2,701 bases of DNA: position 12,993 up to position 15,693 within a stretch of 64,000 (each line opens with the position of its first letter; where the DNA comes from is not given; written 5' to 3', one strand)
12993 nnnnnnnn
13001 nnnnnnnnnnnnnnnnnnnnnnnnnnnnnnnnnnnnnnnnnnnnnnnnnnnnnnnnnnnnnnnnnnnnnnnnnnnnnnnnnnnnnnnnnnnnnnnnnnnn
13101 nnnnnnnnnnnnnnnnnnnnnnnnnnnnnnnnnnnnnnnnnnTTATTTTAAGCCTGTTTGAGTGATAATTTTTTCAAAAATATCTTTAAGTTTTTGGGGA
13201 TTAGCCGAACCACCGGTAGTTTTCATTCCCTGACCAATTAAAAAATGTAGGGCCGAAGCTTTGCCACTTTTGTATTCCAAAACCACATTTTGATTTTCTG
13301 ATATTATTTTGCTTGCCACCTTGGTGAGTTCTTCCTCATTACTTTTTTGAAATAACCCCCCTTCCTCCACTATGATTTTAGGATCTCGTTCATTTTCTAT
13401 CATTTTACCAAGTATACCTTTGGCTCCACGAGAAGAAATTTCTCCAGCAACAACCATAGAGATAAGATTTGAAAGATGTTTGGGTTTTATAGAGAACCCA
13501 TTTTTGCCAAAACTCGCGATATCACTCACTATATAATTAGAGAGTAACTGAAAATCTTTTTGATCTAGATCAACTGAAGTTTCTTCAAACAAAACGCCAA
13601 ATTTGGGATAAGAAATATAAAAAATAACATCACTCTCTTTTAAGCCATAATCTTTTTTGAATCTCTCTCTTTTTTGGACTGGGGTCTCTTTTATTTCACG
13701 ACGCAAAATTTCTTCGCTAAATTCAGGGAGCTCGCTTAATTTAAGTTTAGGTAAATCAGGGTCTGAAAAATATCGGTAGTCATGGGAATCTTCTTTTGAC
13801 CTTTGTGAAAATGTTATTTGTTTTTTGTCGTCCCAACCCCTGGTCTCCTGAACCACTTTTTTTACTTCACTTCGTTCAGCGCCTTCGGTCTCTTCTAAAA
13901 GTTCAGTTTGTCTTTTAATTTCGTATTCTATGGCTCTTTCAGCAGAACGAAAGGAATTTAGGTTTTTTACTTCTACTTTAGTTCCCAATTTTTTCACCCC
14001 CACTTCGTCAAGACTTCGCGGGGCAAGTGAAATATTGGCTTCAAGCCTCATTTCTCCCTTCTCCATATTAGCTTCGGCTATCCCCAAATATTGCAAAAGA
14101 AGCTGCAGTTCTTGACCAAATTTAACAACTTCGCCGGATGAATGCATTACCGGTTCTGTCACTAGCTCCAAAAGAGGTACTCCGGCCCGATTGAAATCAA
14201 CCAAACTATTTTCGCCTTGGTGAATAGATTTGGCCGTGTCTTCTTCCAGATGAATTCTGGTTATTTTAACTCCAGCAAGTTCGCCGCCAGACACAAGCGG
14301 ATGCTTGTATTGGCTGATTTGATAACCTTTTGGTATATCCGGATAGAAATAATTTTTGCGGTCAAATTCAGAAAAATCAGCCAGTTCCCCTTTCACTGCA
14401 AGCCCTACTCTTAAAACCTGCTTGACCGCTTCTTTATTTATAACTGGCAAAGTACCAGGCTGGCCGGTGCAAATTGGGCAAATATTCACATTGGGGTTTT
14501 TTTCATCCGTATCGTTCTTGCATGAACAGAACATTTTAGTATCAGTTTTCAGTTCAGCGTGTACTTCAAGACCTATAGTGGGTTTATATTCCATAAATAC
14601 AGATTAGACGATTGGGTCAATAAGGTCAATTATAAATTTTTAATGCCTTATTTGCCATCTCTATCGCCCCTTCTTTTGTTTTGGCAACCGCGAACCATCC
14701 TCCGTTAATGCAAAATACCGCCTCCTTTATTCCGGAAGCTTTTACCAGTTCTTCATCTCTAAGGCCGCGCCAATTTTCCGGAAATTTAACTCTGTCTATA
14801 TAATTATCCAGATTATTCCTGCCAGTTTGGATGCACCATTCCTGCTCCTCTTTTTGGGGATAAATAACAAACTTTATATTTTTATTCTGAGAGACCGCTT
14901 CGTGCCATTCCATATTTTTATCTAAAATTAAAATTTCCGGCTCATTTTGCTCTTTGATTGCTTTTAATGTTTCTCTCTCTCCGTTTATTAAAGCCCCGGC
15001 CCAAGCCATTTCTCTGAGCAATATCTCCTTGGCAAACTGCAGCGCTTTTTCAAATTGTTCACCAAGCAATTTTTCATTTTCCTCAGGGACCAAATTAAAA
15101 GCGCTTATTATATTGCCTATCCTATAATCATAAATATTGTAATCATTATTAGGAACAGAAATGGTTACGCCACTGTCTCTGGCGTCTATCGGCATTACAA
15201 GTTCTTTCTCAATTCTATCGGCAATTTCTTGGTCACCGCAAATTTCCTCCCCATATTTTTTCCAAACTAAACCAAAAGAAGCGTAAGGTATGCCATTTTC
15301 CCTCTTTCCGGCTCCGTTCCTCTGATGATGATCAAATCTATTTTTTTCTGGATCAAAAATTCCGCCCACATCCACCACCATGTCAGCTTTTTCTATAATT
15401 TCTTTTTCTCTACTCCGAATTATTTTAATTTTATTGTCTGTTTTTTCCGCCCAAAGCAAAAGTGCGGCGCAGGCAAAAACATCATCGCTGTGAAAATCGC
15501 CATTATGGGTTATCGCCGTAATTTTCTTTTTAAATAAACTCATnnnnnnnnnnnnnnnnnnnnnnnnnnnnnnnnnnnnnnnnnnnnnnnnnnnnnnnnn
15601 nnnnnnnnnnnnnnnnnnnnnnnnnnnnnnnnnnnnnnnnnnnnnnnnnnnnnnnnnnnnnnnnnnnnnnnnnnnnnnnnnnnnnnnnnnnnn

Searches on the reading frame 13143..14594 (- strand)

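Call 31: search_protein_families(library=pfam, proteins=[window:13143-14594:-], max_evalue=0.001)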
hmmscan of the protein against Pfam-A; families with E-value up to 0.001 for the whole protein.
window:13143-14594:- (483 aa): 2 families
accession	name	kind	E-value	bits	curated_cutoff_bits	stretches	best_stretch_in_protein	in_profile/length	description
PF02934.20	GatB_N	-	9.4e-107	356.7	23.4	1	6-288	2-273/277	GatB/GatE catalytic domain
PF02637.23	GatB_Yqey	-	2.4e-31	109.1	27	1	367-477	38-148/148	GatB domain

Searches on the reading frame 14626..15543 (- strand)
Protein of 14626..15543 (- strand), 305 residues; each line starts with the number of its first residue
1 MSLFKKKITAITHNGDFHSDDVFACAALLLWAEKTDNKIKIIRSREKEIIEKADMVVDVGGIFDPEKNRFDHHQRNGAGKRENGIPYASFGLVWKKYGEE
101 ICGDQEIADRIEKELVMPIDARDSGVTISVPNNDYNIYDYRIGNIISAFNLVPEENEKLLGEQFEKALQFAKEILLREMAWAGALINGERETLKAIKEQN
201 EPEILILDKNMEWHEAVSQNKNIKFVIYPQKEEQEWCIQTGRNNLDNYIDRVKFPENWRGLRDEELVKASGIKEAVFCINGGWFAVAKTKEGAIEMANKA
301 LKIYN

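Call 31: search_protein_families(library=pfam, proteins=[window:14626-15543:-], max_evalue=0.001)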
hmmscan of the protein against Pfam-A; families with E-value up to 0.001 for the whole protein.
window:14626-15543:- (305 aa): 1 family
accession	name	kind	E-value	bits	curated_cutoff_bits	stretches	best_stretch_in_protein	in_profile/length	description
PF03690.18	MYG1_exonuc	-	2.4e-70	238.1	22.1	1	11-301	3-318/318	Uncharacterised protein family (UPF0160)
